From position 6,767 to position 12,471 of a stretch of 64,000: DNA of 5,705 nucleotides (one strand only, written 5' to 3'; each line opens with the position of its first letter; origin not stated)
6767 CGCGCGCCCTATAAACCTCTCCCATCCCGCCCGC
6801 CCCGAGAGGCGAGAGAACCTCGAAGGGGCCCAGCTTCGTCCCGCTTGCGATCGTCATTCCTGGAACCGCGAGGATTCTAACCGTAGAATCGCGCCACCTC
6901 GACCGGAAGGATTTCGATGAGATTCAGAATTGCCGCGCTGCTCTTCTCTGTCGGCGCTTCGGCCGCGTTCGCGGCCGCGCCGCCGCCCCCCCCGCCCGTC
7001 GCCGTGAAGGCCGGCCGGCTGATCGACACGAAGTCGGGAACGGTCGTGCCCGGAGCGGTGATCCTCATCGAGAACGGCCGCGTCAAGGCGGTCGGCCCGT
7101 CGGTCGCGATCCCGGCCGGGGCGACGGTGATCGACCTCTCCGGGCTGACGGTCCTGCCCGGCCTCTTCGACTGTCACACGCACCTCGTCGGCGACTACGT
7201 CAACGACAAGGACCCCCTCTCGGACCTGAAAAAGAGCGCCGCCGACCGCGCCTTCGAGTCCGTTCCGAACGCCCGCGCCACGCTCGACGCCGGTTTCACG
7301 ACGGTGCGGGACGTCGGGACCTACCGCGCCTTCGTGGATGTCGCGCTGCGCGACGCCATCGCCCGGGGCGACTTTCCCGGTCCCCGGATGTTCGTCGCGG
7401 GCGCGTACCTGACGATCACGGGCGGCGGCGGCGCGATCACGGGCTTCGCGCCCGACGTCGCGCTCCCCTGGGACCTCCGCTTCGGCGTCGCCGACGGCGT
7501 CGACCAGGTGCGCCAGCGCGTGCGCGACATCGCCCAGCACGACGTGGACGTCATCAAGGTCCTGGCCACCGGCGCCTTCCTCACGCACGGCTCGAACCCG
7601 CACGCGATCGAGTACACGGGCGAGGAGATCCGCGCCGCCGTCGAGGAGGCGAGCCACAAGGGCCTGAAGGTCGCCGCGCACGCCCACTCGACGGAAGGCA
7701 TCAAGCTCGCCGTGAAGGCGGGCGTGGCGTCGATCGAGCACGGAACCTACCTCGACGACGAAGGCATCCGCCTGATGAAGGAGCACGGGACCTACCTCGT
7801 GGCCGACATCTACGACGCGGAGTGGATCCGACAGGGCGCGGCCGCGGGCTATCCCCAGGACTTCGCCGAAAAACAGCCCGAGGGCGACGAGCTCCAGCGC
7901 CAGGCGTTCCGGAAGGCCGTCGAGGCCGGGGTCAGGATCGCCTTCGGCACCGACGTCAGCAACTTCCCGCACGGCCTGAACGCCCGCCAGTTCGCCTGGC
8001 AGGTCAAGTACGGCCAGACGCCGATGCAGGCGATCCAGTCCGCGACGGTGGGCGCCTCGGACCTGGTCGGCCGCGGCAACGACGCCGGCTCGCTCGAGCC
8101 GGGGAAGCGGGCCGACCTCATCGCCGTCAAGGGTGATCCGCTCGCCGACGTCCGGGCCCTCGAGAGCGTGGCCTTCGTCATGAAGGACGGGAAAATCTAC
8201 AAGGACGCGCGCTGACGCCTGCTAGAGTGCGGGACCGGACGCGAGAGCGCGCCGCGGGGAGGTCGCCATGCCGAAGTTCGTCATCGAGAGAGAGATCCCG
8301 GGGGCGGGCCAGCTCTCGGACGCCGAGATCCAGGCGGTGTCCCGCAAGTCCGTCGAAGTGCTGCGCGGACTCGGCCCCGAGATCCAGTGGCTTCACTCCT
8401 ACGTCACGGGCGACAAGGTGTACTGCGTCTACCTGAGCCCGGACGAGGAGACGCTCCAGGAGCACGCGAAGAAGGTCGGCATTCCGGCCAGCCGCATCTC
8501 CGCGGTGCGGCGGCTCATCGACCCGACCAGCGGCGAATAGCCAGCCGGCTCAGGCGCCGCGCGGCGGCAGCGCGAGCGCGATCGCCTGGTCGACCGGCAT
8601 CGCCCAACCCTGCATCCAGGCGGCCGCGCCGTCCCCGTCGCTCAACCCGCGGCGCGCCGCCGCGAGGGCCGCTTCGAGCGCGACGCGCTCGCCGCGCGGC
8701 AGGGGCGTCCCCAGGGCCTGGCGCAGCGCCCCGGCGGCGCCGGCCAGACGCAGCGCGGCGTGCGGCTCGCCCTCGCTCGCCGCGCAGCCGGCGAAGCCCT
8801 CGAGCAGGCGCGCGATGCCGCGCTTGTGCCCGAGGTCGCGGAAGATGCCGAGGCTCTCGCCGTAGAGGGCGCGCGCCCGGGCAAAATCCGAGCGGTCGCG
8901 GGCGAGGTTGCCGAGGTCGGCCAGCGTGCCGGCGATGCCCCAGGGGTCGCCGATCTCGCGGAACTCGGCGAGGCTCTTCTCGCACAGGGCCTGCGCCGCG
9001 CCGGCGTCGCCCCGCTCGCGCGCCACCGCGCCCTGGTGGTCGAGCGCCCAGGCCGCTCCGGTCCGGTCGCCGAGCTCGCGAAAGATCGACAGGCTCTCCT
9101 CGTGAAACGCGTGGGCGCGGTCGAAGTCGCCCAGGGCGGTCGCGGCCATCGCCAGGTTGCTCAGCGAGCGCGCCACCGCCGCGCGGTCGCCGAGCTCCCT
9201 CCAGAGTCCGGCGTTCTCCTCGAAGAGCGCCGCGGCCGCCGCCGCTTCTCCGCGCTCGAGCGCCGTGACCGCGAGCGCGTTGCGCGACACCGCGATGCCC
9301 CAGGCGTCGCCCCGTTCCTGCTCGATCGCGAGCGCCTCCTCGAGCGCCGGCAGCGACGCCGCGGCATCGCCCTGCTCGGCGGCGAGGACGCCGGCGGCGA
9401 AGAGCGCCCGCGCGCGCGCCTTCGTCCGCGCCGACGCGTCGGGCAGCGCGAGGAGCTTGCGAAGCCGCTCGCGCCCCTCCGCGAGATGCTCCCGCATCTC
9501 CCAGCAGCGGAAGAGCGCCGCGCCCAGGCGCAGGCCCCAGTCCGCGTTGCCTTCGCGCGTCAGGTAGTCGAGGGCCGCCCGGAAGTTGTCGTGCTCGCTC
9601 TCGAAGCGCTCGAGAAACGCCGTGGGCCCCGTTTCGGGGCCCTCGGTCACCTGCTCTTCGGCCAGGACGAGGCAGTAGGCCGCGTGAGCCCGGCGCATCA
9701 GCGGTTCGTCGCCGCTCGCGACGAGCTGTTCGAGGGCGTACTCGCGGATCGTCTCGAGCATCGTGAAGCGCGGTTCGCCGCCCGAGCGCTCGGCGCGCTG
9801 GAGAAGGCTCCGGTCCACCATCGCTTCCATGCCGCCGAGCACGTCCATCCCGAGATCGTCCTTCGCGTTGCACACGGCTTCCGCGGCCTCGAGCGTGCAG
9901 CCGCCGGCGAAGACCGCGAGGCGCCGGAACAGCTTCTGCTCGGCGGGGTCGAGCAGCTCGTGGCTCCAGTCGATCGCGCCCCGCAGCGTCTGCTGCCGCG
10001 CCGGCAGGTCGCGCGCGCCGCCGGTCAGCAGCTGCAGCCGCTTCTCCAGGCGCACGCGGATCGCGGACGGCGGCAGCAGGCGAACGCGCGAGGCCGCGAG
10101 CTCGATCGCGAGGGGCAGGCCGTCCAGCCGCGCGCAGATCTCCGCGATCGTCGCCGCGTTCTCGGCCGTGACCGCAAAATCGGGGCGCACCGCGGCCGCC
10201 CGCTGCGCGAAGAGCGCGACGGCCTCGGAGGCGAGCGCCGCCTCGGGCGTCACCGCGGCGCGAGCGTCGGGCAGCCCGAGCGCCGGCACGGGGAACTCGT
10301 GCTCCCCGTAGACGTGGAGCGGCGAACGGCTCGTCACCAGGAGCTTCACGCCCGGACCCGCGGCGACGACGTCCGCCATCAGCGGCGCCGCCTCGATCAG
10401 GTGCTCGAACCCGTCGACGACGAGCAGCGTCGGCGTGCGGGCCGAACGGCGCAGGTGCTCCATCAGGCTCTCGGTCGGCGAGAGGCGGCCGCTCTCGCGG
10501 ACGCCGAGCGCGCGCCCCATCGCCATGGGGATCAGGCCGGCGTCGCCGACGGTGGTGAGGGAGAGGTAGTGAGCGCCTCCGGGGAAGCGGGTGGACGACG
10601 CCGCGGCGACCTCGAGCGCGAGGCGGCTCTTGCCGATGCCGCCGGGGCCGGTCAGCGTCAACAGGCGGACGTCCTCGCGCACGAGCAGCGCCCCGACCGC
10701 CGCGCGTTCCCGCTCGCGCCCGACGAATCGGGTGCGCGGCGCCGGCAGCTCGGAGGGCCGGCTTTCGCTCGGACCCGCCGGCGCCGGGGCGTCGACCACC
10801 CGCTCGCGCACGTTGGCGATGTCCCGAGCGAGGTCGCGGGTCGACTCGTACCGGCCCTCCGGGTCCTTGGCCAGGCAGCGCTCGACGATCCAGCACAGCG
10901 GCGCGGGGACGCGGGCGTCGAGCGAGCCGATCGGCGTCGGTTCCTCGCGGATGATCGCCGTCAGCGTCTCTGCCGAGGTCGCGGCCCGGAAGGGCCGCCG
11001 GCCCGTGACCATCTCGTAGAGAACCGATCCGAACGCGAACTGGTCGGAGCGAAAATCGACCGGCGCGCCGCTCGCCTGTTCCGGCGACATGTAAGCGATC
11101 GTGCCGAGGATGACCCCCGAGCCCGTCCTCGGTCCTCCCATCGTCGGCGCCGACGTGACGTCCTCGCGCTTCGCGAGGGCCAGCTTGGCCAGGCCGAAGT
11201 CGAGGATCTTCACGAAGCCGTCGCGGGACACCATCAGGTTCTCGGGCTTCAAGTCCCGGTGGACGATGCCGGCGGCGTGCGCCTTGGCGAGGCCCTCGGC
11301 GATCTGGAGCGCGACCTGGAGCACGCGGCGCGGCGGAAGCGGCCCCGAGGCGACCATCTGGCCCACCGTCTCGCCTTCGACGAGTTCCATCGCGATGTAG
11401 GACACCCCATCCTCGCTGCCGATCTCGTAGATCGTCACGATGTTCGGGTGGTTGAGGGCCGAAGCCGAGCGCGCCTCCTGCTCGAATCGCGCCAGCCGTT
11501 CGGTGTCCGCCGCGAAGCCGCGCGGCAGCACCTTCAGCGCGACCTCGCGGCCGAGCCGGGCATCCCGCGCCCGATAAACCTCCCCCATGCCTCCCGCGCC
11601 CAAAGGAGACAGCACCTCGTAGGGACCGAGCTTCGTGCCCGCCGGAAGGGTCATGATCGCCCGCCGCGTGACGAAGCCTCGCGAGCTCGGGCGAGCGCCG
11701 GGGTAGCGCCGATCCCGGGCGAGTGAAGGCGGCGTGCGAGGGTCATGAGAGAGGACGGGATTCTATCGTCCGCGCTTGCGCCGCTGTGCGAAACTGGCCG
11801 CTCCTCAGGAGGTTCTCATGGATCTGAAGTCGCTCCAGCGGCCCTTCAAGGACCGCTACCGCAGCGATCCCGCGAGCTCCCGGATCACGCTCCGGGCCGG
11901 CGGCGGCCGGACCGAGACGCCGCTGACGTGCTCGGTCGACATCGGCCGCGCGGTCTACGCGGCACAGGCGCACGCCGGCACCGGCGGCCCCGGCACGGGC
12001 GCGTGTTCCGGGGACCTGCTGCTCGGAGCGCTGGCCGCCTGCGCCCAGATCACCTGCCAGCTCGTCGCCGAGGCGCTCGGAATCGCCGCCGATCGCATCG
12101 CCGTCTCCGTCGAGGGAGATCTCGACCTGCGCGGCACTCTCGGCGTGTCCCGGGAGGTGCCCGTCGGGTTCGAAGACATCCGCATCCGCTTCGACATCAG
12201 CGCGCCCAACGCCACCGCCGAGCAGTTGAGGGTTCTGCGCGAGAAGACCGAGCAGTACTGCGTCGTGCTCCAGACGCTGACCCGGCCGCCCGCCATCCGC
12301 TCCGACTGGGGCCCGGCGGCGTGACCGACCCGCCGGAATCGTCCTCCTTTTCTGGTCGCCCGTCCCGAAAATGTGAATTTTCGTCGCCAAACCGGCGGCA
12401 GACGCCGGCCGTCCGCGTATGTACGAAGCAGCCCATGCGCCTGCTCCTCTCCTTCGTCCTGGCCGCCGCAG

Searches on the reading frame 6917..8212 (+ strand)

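Call 75: search_protein_families(library=pfam, proteins=[window:6917-8212:+], max_evalue=0.001)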
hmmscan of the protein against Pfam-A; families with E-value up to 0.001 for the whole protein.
window:6917-8212:+ (432 aa): 2 families
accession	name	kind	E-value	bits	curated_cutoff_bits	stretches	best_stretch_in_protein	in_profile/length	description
PF01979.26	Amidohydro_1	-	1.4e-53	182.8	25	1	78-427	1-344/345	Amidohydrolase family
PF07969.17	Amidohydro_3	-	8.6e-14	52.3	29.7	2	229-427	255-470/472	Amidohydrolase family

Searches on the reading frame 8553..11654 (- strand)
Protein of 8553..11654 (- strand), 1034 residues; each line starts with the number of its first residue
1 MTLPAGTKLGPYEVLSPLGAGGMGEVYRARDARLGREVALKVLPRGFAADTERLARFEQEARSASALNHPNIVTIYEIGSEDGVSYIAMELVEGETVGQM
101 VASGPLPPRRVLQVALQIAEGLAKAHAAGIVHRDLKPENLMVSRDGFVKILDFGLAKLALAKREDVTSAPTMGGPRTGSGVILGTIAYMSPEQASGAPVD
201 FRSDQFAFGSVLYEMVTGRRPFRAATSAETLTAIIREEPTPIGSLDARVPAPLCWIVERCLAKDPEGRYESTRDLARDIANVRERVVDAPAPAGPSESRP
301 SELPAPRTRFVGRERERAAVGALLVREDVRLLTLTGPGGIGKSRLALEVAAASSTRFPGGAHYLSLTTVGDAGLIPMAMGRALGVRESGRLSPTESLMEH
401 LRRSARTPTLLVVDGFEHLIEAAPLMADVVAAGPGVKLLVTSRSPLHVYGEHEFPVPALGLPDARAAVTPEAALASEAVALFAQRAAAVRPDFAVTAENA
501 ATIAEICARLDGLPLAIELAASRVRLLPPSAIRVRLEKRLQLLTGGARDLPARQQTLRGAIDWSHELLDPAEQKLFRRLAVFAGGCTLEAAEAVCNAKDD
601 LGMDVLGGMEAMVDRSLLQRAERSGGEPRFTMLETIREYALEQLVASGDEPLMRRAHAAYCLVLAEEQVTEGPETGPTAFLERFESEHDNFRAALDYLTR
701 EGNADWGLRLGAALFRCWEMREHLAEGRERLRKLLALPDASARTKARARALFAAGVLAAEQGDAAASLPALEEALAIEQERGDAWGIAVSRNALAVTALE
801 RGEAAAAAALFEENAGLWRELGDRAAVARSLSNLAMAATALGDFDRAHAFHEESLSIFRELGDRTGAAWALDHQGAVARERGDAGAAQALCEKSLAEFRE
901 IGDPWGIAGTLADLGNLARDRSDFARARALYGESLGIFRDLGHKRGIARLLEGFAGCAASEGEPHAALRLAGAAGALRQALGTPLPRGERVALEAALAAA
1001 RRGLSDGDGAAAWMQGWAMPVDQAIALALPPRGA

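Call 75: search_protein_families(library=pfam, proteins=[window:8553-11654:-], max_evalue=0.001)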
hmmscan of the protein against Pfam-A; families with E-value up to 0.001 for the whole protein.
window:8553-11654:- (1034 aa): 9 families
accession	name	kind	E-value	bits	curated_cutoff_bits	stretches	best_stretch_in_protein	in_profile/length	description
PF00069.31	Pkinase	-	5.1e-47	160.9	31.7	1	12-271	1-254/263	Protein kinase domain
PF07714.23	PK_Tyr_Ser-Thr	-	1.2e-32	113.7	23.1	1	15-269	4-249/258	Protein tyrosine and serine/threonine kinase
PF13424.12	TPR_12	-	2.1e-24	85.9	30.1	3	827-896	2-73/77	Tetratricopeptide repeat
PF13374.12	TPR_10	-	2.8e-11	43.5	27.5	1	827-861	1-35/42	Tetratricopeptide repeat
PF01636.29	APH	-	1.4e-06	28.7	23.2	1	118-159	158-200/239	Phosphotransferase enzyme family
PF13191.12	AAA_16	-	2.5e-06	28.5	32.6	1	309-419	1-144/167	AAA ATPase domain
PF03109.22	ABC1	-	4.6e-06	26.4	22.9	0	54-157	117-215/244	ABC1 atypical kinase-like domain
PF13401.12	AAA_22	-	0.00024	21.9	27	1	330-421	6-97/130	AAA domain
PF00515.34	TPR_1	-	0.00031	20.9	27.8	0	828-858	1-31/34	Tetratricopeptide repeat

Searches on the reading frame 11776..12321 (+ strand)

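Call 75: search_protein_families(library=pfam, proteins=[window:11776-12321:+], max_evalue=0.001)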
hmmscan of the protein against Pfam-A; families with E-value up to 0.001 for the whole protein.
window:11776-12321:+ (182 aa): 1 family
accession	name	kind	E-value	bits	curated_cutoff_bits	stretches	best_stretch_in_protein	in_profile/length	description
PF02566.24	OsmC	-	3.6e-19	69.5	27.5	1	71-175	1-98/100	OsmC-like protein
